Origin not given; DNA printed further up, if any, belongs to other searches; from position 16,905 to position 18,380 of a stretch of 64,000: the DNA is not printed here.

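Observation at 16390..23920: Type-II-PKS/FAS-like operon with Cys-less KS partner, AMP-ligase, flavin-dependent halogenase, GT2 and ExoD: candidate halogenated aryl-polyene/xanthomonadin-like or glycolipid cluster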

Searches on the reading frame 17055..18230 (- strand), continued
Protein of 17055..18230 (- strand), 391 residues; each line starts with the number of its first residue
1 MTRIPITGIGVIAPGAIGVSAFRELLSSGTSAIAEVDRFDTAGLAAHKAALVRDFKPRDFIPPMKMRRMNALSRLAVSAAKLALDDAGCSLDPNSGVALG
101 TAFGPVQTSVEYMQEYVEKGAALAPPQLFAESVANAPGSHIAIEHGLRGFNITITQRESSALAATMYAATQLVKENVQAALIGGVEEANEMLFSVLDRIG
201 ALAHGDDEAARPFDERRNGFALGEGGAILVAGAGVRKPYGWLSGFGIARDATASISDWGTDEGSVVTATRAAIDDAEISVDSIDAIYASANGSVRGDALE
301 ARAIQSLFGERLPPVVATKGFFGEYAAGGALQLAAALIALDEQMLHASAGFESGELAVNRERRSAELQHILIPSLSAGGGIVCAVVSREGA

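Call 13: search_solved_structures(query=window:17055-18230:-, max_evalue=0.00001, show_alignments=1)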
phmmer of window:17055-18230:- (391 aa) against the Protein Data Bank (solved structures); distinct sequences matched with E-value up to 0.00001: 79 (the best 60 are shown).
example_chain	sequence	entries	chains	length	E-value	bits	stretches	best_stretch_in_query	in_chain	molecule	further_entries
9s5h_C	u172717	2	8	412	2e-38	135.8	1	2-346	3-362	3-oxoacyl-(Acyl-carrier-protein) synthase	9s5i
2gfv_A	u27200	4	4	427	5.8e-33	117.8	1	3-350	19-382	3-oxoacyl-[acyl-carrier-protein] synthase 2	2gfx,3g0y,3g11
9lpl_A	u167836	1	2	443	6.5e-33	117.7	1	3-350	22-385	3-oxoacyl-[acyl-carrier-protein] synthase 2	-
4r8e_A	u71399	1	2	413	7e-33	117.6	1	3-353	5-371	3-oxoacyl-[acyl-carrier-protein] synthase 2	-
3hnz_A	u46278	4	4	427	2.1e-32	116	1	3-350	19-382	3-oxoacyl-[acyl-carrier-protein] synthase 2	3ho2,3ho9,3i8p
6okg_A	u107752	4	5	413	2.7e-32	115.6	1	3-350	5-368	3-oxoacyl-[acyl-carrier-protein] synthase 2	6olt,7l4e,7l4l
1b3n_A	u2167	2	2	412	2.7e-32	115.6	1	3-350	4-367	PROTEIN (KETOACYL ACYL CARRIER PROTEIN SYNTHASE 2) | BETA-KETOACYL ACP SYNTHASE II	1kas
2gfw_A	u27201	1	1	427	3.1e-32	115.5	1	3-350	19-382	3-oxoacyl-[acyl-carrier-protein] synthase 2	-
1j3n_A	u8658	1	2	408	4.1e-32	115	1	1-379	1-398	3-oxoacyl-(acyl-carrier protein) synthase II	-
4ls6_A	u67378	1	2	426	6.6e-32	114.3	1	3-380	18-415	3-oxoacyl-[acyl-carrier-protein] synthase 2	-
9s5h_B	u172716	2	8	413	1.1e-31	113.6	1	3-352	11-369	3-oxoacyl-(Acyl-carrier-protein) synthase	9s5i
2gfy_A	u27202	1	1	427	2.2e-31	112.7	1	3-350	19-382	3-oxoacyl-[acyl-carrier-protein] synthase 2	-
4ls5_A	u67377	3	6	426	4.9e-31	111.5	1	3-380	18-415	3-oxoacyl-[acyl-carrier-protein] synthase 2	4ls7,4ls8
1tqy_B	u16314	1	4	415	7.3e-31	110.9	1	4-353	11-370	Actinorhodin polyketide putative beta-ketoacyl synthase 2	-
4jrh_A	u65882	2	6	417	2e-30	109.5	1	3-355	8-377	3-oxoacyl-[acyl-carrier-protein] synthase 2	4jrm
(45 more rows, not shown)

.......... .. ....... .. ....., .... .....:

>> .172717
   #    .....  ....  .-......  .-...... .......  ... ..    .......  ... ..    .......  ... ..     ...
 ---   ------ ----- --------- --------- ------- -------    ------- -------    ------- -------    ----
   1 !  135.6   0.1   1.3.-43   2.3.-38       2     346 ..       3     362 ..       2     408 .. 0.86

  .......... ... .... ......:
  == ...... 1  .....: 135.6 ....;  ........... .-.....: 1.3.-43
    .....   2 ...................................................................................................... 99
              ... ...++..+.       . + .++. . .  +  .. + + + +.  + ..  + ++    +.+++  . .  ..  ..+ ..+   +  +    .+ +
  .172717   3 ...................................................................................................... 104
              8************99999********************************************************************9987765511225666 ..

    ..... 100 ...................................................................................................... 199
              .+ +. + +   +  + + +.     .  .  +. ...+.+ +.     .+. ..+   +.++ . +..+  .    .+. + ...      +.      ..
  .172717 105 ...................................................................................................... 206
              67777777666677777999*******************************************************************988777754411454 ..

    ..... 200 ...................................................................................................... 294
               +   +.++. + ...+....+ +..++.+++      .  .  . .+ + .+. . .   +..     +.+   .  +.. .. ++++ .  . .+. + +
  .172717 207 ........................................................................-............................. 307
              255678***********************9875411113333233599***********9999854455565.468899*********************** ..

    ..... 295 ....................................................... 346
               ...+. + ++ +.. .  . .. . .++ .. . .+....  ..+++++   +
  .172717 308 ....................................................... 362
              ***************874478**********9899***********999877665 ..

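Call 20: search_protein_representatives(protein=window:17055-18230:-)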
Query: 391 residues. Proteins with E-value up to 0.001 (for the whole library): 19585; up to 1e-10: 6571; up to 1e-30: 454. The best 150 are listed.
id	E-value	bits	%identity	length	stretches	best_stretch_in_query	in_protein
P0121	5.2e-126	437.1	58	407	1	3-390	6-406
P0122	2.4e-122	425.1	72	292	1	1-287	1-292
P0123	3.5e-80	286.4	63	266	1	135-388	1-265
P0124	1.8e-76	274.1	73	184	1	1-184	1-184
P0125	1.3e-71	258.1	68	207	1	191-387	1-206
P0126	3.2e-66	240.4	69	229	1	166-358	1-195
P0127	2.1e-64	234.4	41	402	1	3-390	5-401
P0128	6.1e-64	232.9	33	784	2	3-338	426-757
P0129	2.7e-61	224.2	41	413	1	3-385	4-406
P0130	9.6e-61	222.4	37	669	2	6-385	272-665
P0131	2.4e-60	221.1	29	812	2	3-383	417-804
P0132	2.6e-60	221.0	37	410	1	1-387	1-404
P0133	1.1e-58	215.6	41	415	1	3-358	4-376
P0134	3.5e-58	214.0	37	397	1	10-379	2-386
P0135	1.3e-57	212.1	42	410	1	3-390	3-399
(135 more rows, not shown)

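Call 21: find_encoding_contigs(protein=P0121, flank=10000, max_places=2)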
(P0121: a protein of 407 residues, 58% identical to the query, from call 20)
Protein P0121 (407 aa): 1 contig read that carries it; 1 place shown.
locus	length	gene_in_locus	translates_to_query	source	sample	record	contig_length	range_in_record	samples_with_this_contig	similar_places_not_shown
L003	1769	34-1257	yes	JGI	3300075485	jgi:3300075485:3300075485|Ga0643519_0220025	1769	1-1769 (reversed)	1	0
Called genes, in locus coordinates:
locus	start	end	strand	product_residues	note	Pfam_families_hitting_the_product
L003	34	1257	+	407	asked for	PF00109:ketoacyl-synt, PF02801:Ketoacyl-synt_C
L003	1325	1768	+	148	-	?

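Call 22: find_encoding_contigs(protein=P0127, flank=10000, max_places=2)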
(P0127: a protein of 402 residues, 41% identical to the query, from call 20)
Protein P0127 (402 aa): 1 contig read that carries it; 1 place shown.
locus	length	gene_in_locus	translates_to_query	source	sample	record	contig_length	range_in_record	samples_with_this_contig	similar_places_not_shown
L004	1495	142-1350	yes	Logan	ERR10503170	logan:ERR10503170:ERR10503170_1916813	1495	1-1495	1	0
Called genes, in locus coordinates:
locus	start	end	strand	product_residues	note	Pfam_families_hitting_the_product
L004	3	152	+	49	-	?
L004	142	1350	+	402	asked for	PF00109:ketoacyl-synt, PF02801:Ketoacyl-synt_C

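Call 27: find_related_loci(query=A3, collection=genome_contigs, flank=10000)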
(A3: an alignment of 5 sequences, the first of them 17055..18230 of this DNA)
Query A3 (391 aa) in genome_contigs; peptide patterns used: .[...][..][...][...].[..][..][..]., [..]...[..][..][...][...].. (x = any residue, [..] = any of these).
205 stretches matched a pattern; 121 encode a relative of the query (tblastn E <= 1e-3); the best 80 are kept; 80 distinct loci.
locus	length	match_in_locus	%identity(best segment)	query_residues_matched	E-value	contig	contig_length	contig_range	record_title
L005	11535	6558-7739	78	1-391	0e+0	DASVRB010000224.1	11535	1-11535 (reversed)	MAG TPA_asm: Thermoanaerobaculia bacterium isolate SMAG_U3224 k141_894078, whole genome shotgun sequence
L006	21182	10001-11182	75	1-389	0e+0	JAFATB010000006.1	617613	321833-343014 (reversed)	MAG: Acidobacteriota bacterium isolate CP_BM_ER_R9_1 BM_ER_R9_k147_1753776, whole genome shotgun sequence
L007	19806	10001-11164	77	1-386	0e+0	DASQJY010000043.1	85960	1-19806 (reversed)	MAG TPA_asm: Thermoanaerobaculia bacterium isolate SMAG_U11898 k141_4798489, whole genome shotgun sequence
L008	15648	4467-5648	79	1-391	0e+0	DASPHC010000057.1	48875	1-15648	MAG TPA_asm: Thermoanaerobaculia bacterium isolate SMAG_U11946 k141_4334503, whole genome shotgun sequence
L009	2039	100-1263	79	1-386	0e+0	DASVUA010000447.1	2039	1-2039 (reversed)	MAG TPA_asm: Thermoanaerobaculia bacterium isolate SMAG_U3305 k141_199461, whole genome shotgun sequence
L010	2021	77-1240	77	1-391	0e+0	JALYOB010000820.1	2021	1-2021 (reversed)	MAG: Acidobacteriota bacterium isolate KAL bin4 SC8791_NODE_6248_length_2021_cov_1.127772, whole genome shotgun sequence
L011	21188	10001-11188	75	1-389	0e+0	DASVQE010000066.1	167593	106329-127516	MAG TPA_asm: Thermoanaerobaculia bacterium isolate SMAG_U3198 k141_25157, whole genome shotgun sequence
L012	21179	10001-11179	78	1-390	0e+0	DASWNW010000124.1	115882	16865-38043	MAG TPA_asm: Thermoanaerobaculia bacterium isolate SMAG_U3424 k141_178593, whole genome shotgun sequence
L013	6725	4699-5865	76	1-391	0e+0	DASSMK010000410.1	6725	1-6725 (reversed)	MAG TPA_asm: Thermoanaerobaculia bacterium isolate SMAG_U1196 k141_1883824, whole genome shotgun sequence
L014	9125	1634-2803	74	3-389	5e-178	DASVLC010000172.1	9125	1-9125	MAG TPA_asm: Thermoanaerobaculia bacterium isolate SMAG_U3063 k141_21583, whole genome shotgun sequence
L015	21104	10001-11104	72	1-391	3e-177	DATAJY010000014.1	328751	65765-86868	MAG TPA_asm: Thermoanaerobaculia bacterium isolate SMAG_U6924 k141_63266, whole genome shotgun sequence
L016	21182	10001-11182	75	1-391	8e-177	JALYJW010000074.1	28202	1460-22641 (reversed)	MAG: Acidobacteriota bacterium isolate CAM bin14 SD1481_NODE_100_length_28202_cov_2.031238, whole genome shotgun sequenc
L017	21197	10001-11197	68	1-391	6e-176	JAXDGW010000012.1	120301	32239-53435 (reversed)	MAG: Thermoanaerobaculia bacterium isolate BP_51 scaffold_383872, whole genome shotgun sequence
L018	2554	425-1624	68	1-391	0e+0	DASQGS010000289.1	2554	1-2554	MAG TPA_asm: Thermoanaerobaculia bacterium isolate SMAG_U11813 k141_336454, whole genome shotgun sequence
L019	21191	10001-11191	68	1-389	9e-176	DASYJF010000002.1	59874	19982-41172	MAG TPA_asm: Thermoanaerobaculia bacterium isolate SMAG_U4288 k141_2179182, whole genome shotgun sequence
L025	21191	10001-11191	68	1-389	7e-172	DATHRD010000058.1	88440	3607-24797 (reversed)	MAG TPA_asm: Thermoanaerobaculia bacterium isolate SMAG_U12756 k141_3360631, whole genome shotgun sequence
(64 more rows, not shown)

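Call 32: find_encoding_contigs(protein=P0129, flank=10000, max_places=2)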
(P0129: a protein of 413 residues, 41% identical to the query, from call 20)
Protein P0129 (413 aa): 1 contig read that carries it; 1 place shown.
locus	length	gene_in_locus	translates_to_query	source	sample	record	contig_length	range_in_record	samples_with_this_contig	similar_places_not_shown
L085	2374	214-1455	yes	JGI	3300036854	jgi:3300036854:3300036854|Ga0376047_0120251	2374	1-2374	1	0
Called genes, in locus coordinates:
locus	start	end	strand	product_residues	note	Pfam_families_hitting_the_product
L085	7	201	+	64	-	-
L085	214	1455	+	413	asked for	PF00109:ketoacyl-synt, PF02801:Ketoacyl-synt_C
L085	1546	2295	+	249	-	PF00106:adh_short, PF08659:KR, PF13561:adh_short_C2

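Call 33: find_encoding_contigs(protein=P0132, flank=10000, max_places=2)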
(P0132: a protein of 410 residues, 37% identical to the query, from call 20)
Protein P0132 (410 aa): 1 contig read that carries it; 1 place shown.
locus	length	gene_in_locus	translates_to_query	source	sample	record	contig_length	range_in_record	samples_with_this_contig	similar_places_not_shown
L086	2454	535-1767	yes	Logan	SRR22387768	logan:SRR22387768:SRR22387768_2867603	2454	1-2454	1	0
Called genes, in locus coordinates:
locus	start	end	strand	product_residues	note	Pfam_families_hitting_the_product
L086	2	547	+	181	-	?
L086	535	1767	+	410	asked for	PF00109:ketoacyl-synt, PF02801:Ketoacyl-synt_C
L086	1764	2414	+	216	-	PF00891:Methyltransf_2 (weak), PF13489:Methyltransf_23, PF01209:Ubie_methyltran, PF05175:MTS, PF13847:Methyltransf_31, PF08241:Methyltransf_11, PF08242:Methyltransf_12, PF13649:Methyltransf_25, +1 more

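Call 34: find_encoding_contigs(protein=P0128, flank=10000, max_places=2)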
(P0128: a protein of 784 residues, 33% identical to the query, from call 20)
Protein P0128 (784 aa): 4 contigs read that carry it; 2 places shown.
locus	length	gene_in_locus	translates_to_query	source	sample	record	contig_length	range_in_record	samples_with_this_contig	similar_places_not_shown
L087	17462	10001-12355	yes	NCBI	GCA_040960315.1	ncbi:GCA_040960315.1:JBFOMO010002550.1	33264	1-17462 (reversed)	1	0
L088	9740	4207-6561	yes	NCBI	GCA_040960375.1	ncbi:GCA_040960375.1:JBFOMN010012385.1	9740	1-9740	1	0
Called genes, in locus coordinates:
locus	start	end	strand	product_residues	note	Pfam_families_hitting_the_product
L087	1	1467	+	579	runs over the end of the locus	PF02730:AFOR_N, PF01314:AFOR_C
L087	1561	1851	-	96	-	-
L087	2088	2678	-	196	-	PF18186:SLATT_4 (weak)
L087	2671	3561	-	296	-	PF18144:SMODS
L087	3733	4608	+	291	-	PF02086:MethyltransfD12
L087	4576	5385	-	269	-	-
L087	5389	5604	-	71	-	PF13560:HTH_31, PF12844:HTH_19, PF13443:HTH_26, PF01381:HTH_3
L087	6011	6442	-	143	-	-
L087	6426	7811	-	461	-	PF02310:B12-binding, PF04055:Radical_SAM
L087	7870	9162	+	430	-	PF02310:B12-binding, PF04055:Radical_SAM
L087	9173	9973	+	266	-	PF22435:MRM3-like_sub_bind, PF08032:SpoU_sub_bind, PF00588:SpoU_methylase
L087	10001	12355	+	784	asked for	PF00109:ketoacyl-synt, PF00108:Thiolase_N (faint), PF02801:Ketoacyl-synt_C, PF00109:ketoacyl-synt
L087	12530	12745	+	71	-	-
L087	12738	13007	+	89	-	PF15738:YafQ_toxin, PF05016:ParE_toxin (weak)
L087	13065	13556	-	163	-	PF07719:TPR_2 (weak), PF13432:TPR_16, PF00515:TPR_1 (weak), PF07719:TPR_2 (weak), PF13424:TPR_12 (weak), PF13414:TPR_11, PF14559:TPR_19 (weak), PF13431:TPR_17 (weak), +5 more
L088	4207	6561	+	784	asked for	PF00109:ketoacyl-synt, PF00108:Thiolase_N (faint), PF02801:Ketoacyl-synt_C, PF00109:ketoacyl-synt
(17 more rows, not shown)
